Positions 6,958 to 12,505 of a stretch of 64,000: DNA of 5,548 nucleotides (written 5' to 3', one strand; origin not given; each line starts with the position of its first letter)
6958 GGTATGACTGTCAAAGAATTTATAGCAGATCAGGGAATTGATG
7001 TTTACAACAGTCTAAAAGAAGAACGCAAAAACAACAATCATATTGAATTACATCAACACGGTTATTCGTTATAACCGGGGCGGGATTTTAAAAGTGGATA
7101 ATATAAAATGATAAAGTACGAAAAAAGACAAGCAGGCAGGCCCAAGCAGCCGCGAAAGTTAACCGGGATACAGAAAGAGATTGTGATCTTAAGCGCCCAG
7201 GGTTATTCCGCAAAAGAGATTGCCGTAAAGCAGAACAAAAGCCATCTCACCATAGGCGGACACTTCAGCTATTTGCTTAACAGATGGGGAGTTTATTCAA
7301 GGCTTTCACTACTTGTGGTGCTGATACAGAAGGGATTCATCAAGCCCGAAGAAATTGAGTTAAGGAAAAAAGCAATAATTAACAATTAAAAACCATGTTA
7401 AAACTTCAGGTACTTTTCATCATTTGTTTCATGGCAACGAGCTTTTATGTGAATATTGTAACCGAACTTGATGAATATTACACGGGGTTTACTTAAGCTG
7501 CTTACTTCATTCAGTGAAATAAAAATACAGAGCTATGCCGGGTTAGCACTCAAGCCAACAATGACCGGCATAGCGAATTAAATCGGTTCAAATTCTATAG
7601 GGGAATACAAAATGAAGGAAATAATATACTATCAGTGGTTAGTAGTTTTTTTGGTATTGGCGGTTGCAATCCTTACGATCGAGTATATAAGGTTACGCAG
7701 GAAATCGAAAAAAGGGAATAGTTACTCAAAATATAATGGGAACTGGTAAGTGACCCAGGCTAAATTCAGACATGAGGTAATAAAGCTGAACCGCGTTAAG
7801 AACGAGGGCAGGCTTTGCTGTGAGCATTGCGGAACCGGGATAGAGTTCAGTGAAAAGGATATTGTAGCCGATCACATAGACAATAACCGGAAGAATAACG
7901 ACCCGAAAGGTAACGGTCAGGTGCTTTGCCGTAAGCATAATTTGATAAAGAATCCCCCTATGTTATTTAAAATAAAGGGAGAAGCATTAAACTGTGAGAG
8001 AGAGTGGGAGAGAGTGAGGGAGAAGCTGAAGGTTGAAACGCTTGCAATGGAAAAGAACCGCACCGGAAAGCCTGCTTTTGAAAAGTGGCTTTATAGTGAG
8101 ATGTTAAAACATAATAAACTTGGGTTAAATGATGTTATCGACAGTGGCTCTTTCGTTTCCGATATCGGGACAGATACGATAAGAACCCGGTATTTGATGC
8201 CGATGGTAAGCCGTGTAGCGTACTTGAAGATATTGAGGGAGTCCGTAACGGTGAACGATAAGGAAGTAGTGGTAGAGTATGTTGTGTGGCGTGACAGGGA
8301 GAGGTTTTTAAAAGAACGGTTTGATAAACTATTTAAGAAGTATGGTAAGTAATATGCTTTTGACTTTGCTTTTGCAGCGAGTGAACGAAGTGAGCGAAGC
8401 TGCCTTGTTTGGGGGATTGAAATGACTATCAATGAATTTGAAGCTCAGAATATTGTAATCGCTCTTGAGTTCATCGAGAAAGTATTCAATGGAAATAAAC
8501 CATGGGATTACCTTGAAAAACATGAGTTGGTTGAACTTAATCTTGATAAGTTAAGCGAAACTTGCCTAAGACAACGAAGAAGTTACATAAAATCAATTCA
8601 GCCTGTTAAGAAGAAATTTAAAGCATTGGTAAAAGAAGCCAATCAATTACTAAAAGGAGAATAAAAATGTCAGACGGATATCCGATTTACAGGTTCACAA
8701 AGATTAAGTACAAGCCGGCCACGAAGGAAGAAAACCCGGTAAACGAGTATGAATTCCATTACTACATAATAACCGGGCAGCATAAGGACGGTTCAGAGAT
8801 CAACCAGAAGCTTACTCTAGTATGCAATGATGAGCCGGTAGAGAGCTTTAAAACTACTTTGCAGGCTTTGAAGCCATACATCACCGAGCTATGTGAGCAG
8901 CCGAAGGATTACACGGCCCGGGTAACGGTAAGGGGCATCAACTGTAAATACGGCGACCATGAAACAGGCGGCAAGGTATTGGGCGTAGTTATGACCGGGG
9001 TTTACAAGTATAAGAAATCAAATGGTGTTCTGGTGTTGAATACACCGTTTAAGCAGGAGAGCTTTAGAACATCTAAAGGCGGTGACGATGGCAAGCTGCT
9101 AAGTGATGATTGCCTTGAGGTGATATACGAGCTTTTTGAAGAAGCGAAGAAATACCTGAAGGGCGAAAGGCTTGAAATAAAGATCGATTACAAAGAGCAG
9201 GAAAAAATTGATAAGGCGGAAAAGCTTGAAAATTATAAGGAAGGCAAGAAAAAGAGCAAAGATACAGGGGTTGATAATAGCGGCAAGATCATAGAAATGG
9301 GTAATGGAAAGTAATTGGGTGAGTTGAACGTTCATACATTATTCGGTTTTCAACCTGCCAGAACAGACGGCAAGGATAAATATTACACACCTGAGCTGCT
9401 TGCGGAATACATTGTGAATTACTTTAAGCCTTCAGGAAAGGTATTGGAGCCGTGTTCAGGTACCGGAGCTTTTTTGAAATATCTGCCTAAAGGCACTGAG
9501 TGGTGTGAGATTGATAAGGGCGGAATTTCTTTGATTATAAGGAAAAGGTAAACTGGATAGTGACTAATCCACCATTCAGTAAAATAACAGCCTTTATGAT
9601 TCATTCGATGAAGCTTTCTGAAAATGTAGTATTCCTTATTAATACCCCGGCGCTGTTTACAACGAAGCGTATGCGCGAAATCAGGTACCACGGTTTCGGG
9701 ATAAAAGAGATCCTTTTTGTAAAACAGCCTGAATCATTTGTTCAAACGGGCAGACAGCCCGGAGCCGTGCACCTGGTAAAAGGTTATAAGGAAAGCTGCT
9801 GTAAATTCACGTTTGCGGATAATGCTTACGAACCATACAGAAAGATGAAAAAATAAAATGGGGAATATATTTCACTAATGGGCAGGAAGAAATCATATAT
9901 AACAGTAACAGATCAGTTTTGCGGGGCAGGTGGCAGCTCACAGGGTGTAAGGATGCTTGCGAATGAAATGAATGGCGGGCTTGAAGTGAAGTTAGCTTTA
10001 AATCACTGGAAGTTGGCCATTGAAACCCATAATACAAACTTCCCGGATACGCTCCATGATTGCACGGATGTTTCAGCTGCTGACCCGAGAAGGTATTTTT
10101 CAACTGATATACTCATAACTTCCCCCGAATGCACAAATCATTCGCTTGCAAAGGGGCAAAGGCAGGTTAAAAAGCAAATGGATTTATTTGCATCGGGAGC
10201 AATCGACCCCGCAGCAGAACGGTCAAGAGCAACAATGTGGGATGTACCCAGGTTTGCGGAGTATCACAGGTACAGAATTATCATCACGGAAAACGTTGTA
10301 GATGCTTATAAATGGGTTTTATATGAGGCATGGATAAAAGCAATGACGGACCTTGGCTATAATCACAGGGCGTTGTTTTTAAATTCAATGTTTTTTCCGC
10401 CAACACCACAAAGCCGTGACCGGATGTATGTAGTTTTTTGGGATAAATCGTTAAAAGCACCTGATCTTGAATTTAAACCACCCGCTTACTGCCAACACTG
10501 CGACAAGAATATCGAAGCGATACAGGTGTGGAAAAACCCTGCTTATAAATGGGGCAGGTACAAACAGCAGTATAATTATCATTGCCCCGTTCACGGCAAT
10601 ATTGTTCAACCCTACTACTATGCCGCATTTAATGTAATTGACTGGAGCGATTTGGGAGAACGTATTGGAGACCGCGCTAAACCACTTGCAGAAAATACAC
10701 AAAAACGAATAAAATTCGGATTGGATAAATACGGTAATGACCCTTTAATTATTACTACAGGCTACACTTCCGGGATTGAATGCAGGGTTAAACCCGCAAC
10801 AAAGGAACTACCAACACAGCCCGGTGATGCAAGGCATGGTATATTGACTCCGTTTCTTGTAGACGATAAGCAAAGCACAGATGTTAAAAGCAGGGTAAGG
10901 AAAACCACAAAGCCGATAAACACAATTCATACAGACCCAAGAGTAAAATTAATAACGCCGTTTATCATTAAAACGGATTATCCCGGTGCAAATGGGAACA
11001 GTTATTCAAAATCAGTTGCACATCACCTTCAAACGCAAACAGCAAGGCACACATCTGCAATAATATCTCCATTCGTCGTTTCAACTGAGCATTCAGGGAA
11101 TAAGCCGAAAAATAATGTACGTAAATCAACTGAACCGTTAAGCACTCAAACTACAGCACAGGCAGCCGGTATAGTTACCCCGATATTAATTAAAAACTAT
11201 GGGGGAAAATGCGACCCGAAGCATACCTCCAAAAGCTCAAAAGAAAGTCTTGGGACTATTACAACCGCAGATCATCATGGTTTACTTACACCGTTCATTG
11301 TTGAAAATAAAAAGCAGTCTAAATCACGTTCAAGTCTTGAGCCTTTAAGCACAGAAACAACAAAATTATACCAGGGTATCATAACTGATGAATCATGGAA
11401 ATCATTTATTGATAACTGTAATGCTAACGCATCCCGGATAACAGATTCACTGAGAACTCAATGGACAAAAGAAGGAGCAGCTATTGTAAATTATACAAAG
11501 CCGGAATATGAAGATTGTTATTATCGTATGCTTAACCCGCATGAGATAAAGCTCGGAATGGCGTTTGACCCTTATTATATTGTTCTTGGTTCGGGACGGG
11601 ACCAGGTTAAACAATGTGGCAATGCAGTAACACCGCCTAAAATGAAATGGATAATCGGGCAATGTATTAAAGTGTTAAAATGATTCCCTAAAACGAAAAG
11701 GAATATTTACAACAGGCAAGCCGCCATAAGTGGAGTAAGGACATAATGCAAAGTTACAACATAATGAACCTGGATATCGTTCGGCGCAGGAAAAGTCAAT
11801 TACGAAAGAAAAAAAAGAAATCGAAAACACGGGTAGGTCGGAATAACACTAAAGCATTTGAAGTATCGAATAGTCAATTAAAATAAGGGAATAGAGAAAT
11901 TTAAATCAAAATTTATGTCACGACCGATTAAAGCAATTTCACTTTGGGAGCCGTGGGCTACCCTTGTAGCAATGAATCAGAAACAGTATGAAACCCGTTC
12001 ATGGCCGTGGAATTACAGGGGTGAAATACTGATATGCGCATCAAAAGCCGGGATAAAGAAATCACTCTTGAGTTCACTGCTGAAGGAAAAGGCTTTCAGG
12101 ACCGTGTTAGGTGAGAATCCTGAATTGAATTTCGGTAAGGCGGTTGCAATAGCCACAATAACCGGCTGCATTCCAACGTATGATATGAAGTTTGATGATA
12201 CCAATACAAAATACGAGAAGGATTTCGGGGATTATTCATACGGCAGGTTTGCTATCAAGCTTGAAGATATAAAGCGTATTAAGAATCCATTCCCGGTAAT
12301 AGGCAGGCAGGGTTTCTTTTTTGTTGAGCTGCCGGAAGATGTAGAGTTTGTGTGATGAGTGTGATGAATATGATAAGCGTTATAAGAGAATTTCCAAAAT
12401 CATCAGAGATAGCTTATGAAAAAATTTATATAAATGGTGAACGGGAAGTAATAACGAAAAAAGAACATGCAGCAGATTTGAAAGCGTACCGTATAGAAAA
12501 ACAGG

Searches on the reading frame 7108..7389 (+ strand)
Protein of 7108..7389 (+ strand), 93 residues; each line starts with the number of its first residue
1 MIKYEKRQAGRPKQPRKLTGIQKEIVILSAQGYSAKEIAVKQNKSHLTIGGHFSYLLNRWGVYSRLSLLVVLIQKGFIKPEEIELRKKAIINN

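Call 24: search_protein_families(library=pfam, proteins=[window:7108-7389:+], max_evalue=0.01)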
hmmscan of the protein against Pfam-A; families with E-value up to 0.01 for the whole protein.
window:7108-7389:+ (93 aa): 1 family
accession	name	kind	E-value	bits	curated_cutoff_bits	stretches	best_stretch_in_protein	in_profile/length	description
PF00196.25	GerE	-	0.0009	19.3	23.5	1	18-70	3-55/57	Bacterial regulatory proteins, luxR family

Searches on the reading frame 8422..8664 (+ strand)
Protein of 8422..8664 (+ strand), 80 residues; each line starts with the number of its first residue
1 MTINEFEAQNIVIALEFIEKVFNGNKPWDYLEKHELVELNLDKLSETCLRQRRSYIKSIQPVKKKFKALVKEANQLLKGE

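Call 24: search_protein_families(library=pfam, proteins=[window:8422-8664:+], max_evalue=0.01)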
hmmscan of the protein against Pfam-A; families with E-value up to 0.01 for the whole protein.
window:8422-8664:+ (80 aa): 1 family
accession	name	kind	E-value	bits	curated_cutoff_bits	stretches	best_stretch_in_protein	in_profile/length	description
PF18228.7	CdiI_N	-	0.0028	17.9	25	1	7-46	58-97/108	CdiI N-terminal domain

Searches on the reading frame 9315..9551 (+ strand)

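Call 68: search_protein_families(library=pfam, proteins=[window:9315-9551:+], max_evalue=0.01)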
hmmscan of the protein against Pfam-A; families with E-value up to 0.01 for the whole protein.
window:9315-9551:+ (78 aa): 1 family
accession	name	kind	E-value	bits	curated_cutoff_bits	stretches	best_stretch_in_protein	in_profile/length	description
PF02384.22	N6_Mtase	-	0.00023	21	20.4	1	15-54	18-61/311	N-6 DNA Methylase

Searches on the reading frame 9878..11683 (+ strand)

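Call 68: search_protein_families(library=pfam, proteins=[window:9878-11683:+], max_evalue=0.01)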
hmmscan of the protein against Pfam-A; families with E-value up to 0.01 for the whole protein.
window:9878-11683:+ (601 aa): 1 family
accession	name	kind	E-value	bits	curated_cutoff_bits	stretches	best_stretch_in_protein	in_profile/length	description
PF00145.23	DNA_methylase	-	2.7e-22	80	22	2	9-196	2-174/324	C-5 cytosine-specific DNA methylase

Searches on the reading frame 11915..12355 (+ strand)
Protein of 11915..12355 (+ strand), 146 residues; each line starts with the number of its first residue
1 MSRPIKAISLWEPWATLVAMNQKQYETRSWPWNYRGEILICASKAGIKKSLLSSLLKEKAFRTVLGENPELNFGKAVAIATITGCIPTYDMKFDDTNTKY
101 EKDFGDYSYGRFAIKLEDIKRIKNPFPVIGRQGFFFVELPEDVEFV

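Call 68: search_protein_families(library=pfam, proteins=[window:11915-12355:+], max_evalue=0.01)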
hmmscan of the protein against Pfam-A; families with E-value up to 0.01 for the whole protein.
window:11915-12355:+ (146 aa): 1 family
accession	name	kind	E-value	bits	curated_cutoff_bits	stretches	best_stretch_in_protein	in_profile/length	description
PF04266.20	ASCH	-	0.00071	20.7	21.2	1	8-102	1-67/103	ASCH domain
